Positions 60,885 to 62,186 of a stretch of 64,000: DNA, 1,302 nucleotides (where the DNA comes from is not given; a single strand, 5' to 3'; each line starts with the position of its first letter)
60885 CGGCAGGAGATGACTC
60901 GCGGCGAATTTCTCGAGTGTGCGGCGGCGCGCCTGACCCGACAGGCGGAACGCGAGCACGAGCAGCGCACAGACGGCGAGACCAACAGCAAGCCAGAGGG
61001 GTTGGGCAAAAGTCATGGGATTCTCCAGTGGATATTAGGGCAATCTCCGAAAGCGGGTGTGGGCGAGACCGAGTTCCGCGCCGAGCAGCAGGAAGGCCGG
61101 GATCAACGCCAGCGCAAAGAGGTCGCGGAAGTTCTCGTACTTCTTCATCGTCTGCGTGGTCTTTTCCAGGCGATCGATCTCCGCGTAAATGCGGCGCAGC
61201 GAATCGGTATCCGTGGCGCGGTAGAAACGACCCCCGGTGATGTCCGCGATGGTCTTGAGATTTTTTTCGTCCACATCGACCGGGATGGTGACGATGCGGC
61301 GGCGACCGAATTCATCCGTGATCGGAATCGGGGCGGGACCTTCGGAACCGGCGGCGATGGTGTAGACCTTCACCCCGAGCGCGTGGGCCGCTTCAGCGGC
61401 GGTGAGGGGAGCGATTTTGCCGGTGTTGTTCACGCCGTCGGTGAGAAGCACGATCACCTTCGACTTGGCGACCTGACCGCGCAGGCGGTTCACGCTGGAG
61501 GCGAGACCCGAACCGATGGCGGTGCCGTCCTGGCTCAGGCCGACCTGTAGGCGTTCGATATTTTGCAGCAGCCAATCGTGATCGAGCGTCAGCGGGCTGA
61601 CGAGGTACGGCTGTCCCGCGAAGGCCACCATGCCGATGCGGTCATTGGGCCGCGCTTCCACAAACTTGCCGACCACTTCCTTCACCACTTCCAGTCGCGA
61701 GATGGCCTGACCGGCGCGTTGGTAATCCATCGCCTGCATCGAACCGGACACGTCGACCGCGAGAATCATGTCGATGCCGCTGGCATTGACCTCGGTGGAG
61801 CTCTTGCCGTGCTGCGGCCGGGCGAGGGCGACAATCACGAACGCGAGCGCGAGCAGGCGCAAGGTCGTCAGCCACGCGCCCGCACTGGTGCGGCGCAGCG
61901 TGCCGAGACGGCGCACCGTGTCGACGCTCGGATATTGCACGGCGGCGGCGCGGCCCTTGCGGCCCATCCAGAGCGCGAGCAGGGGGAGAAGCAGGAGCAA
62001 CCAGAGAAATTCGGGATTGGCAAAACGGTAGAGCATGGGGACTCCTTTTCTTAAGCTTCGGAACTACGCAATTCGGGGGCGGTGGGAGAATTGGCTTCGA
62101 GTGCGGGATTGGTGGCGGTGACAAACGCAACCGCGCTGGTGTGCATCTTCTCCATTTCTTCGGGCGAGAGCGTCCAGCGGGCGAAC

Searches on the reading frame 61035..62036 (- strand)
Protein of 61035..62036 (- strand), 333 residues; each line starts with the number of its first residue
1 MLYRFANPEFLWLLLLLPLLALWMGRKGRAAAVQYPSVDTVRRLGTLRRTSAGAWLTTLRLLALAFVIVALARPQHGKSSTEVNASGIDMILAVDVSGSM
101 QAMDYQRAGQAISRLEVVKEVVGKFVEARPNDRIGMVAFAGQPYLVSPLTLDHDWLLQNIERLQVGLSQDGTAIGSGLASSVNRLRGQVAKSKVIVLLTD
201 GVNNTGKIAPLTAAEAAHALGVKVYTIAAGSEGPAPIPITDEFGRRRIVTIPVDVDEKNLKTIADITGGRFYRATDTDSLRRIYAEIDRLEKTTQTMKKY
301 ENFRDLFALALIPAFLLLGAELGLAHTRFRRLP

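Call 56: find_encoding_contigs(protein=window:61035-62036:-, flank=10000, max_places=3)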
Protein window:61035-62036:- (333 aa): 3 contigs read that carry it; 2 places shown.
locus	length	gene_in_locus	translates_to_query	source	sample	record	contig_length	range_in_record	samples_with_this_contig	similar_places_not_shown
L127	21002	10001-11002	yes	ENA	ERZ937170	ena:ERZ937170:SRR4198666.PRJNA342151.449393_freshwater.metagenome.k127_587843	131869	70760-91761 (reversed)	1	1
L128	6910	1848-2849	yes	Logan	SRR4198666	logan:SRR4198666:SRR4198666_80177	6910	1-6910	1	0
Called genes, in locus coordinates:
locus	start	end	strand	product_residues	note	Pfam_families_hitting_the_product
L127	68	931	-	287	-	PF01026:TatD_DNase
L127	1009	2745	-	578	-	-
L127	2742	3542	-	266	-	PF00753:Lactamase_B, PF23023:Anti-Pycsar_Apyc1, PF12706:Lactamase_B_2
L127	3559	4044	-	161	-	PF00583:Acetyltransf_1, PF13302:Acetyltransf_3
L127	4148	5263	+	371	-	PF13472:Lipase_GDSL_2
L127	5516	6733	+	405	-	PF13472:Lipase_GDSL_2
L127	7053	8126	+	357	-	PF20030:bpMoxR, PF07726:AAA_3, PF07728:AAA_5, PF17863:AAA_lid_2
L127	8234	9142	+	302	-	PF01882:DUF58, PF13519:VWA_2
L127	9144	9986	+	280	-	-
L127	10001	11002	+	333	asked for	PF07584:BatA, PF05762:VWA_CoxE (faint), PF00092:VWA, PF06707:DUF1194 (faint), PF13519:VWA_2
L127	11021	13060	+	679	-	PF00092:VWA, PF13519:VWA_2, PF13432:TPR_16 (weak), PF13414:TPR_11 (faint)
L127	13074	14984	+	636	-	PF13584:BatD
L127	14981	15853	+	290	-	PF13428:TPR_14 (faint), PF13414:TPR_11 (weak), PF13432:TPR_16, PF14559:TPR_19 (faint), PF13431:TPR_17 (faint), PF00515:TPR_1 (weak), PF07719:TPR_2, PF13414:TPR_11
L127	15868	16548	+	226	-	PF00072:Response_reg, PF00486:Trans_reg_C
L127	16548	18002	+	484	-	PF00672:HAMP, PF00512:HisKA, PF02518:HATPase_c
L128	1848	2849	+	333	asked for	PF07584:BatA, PF05762:VWA_CoxE (faint), PF00092:VWA, PF06707:DUF1194 (faint), PF13519:VWA_2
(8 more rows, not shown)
